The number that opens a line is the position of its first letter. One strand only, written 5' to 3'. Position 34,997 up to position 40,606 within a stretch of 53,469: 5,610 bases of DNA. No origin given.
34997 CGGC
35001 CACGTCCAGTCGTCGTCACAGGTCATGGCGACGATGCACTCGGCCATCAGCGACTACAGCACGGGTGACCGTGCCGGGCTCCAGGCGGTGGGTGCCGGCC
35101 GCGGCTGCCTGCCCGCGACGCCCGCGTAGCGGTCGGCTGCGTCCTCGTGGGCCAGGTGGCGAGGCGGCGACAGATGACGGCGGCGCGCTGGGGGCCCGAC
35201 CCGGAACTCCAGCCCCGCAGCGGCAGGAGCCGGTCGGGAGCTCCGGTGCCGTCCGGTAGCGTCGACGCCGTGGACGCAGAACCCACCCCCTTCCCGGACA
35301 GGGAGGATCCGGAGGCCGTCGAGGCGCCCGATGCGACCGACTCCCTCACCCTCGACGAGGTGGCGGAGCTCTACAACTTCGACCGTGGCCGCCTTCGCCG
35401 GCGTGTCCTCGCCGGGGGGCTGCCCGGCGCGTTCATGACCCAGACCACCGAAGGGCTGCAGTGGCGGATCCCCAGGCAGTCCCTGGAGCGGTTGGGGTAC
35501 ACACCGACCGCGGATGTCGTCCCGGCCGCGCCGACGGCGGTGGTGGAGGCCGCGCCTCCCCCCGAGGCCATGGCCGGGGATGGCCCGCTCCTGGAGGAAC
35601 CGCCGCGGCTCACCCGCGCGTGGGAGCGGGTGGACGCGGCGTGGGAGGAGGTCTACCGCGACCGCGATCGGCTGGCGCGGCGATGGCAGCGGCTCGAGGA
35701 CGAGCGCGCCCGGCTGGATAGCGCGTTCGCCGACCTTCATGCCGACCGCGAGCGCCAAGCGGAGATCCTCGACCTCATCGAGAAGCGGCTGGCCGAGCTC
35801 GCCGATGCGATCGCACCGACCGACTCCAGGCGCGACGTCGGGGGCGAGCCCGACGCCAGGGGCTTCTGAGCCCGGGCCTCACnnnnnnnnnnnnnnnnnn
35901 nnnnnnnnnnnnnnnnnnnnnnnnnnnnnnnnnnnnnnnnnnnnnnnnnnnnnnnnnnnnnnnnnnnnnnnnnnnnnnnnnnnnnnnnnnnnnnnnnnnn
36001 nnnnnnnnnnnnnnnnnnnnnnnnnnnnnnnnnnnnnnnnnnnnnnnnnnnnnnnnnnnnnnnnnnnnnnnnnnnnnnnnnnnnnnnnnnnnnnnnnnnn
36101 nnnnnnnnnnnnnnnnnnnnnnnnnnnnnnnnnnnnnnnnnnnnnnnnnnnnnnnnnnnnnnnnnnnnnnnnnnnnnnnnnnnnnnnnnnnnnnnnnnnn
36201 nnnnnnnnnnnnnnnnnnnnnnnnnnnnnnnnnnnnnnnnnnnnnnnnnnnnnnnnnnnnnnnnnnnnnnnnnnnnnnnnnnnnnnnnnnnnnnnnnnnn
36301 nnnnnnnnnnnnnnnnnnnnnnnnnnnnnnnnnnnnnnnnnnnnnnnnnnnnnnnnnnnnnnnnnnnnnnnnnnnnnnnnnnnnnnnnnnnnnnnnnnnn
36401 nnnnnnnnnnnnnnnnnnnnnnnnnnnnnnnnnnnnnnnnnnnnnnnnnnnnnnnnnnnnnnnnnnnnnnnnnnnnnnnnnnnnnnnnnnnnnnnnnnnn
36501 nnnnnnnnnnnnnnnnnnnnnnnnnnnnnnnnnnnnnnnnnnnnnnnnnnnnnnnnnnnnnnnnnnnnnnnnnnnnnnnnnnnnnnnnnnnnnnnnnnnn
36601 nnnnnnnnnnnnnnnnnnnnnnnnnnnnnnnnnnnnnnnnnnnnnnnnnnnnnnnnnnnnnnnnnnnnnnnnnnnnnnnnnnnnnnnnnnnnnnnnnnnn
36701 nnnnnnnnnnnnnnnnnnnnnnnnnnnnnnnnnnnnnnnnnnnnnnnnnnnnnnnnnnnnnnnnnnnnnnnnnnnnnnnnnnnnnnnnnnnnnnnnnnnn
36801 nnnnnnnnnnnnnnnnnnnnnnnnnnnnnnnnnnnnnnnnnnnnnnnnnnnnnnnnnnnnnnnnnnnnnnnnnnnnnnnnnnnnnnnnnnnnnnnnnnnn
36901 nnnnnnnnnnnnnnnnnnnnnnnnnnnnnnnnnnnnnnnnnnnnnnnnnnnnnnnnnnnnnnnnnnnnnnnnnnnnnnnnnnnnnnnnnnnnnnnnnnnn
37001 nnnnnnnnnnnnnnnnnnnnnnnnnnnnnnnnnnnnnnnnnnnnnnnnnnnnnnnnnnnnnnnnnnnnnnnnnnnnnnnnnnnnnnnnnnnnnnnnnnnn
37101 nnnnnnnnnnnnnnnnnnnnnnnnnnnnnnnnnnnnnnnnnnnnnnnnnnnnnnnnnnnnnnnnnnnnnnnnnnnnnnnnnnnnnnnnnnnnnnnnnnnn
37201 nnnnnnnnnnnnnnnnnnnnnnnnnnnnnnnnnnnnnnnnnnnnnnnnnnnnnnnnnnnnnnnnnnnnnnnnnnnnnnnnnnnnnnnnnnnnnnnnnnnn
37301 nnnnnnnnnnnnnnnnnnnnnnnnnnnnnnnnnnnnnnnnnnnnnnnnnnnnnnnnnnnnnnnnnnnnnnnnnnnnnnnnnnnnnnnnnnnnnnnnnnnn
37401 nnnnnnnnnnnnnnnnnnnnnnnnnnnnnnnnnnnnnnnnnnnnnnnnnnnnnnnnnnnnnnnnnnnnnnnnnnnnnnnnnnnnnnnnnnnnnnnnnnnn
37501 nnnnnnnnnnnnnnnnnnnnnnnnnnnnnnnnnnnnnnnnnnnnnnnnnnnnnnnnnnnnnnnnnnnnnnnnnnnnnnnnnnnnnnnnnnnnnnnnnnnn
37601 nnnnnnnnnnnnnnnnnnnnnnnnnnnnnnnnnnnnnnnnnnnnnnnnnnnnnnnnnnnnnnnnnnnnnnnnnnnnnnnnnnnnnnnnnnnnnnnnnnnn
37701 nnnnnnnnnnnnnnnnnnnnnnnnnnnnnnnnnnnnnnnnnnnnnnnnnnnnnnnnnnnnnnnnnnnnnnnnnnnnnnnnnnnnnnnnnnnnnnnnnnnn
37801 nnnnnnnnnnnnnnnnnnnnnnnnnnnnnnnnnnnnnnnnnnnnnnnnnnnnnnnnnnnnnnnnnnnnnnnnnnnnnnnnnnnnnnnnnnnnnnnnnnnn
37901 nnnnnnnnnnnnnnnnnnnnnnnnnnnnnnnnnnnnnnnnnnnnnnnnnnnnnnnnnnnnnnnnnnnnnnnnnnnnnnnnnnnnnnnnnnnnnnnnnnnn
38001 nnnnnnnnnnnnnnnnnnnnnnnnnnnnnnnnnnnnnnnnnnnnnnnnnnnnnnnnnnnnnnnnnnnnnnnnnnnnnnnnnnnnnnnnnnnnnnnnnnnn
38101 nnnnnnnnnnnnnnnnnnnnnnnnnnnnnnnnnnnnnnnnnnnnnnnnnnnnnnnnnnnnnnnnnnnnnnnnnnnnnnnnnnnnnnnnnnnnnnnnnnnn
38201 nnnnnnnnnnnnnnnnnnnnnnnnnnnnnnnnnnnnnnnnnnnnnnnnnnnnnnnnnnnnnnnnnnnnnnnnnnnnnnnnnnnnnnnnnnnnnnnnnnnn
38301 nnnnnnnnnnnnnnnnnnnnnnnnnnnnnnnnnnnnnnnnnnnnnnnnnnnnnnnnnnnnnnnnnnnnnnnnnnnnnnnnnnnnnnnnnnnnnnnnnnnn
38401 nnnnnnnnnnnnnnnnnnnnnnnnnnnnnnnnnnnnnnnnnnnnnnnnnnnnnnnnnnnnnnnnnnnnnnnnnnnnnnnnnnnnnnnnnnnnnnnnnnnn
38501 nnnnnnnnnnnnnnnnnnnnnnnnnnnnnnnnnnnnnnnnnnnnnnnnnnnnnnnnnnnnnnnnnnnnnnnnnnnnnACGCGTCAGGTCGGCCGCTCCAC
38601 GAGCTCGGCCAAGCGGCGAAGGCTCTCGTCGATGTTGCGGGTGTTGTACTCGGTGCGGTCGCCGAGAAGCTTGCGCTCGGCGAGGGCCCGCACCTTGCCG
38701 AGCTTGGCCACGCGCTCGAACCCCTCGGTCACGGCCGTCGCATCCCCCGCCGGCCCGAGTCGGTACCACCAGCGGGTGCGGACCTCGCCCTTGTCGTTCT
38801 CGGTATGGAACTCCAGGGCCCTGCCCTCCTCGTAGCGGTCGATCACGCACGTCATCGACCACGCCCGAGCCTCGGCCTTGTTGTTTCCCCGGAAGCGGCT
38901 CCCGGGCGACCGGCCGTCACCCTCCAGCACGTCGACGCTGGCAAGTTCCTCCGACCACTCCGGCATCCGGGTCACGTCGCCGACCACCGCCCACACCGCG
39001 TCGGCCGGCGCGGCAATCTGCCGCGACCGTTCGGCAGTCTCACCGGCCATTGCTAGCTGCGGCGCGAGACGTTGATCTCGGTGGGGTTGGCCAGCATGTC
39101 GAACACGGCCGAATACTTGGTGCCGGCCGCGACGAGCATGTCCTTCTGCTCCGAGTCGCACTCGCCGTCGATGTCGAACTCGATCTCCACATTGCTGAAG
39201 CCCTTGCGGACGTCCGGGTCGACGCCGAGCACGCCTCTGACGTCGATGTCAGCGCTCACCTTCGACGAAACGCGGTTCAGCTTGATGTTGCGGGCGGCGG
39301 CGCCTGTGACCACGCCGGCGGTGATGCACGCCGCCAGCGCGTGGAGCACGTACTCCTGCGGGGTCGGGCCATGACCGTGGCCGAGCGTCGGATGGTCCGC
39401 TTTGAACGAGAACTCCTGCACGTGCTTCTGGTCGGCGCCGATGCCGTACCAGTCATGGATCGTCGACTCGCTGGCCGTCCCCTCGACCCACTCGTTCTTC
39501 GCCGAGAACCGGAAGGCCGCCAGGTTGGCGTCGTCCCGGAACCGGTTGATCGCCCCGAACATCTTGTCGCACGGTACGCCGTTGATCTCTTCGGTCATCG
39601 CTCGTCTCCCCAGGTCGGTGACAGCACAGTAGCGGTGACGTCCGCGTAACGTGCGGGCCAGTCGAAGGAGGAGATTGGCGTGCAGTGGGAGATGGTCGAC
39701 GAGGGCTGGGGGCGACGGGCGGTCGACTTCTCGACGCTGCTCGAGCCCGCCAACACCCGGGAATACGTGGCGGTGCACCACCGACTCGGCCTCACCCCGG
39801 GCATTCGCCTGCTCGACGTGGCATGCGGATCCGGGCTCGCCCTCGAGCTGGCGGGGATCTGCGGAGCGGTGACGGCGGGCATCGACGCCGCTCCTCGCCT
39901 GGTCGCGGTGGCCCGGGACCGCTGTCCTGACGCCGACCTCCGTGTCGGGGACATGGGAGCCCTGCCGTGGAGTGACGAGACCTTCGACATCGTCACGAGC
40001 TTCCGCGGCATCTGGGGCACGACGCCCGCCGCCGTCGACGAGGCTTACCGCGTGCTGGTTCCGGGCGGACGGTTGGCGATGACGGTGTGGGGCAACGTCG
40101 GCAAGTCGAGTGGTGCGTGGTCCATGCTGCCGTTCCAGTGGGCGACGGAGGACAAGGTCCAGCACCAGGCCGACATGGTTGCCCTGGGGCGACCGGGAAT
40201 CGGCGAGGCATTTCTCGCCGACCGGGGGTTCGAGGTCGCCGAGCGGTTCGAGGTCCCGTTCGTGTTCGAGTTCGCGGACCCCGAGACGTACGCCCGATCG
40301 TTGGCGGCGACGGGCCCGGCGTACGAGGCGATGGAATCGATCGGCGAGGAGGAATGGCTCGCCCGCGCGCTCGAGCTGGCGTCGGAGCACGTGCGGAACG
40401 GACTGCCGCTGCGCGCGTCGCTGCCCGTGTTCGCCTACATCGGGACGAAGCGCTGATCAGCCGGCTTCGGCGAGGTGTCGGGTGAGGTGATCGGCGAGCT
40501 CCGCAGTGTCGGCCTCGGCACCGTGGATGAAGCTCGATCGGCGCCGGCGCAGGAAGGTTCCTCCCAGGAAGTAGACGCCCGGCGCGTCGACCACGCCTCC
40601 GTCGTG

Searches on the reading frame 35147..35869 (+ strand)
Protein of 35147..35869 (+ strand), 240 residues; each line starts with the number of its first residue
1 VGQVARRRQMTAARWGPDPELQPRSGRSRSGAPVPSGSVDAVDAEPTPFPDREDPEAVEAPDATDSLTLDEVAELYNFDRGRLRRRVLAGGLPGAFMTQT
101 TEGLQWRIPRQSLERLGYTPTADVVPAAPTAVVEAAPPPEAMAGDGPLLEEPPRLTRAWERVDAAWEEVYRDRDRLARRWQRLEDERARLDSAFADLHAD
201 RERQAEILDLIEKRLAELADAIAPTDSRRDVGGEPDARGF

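Call 8: search_protein_families(library=pfam, proteins=[window:35147-35869:+], max_evalue=0.001)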
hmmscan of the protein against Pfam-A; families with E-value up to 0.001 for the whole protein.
window:35147-35869:+ (240 aa): 1 family
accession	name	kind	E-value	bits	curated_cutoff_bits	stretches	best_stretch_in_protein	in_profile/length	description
PF12728.13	HTH_17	-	5.6e-07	30.2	27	1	67-115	2-45/51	Helix-turn-helix domain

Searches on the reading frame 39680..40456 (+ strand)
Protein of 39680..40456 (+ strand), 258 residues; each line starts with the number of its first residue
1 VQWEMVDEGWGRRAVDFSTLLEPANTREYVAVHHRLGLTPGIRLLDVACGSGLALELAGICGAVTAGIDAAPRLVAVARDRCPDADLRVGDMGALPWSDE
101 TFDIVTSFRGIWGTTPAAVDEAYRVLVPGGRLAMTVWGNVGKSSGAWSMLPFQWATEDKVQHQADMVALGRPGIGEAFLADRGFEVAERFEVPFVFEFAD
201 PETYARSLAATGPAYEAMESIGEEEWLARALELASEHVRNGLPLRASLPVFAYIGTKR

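Call 9: search_protein_families(library=pfam, proteins=[window:39680-40456:+], max_evalue=0.001)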
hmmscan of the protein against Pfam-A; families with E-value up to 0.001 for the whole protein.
window:39680-40456:+ (258 aa): 6 families
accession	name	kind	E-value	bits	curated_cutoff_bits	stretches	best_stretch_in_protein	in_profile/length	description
PF08241.18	Methyltransf_11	-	2.2e-15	57.5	21.2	1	45-133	1-94/95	Methyltransferase domain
PF13649.12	Methyltransf_25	-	1.8e-14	54.6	27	1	45-130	2-97/97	Methyltransferase domain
PF13847.12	Methyltransf_31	-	8.2e-10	39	27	1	39-135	2-110/145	Methyltransferase domain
PF01209.24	Ubie_methyltran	-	8.1e-07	29.1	20.1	1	35-134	42-151/233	ubiE/COQ5 methyltransferase family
PF13489.12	Methyltransf_23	-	5.3e-06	26.7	27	1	27-139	7-121/164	Methyltransferase domain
PF08242.18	Methyltransf_12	-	0.00033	21.8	30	1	45-132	1-98/98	Methyltransferase domain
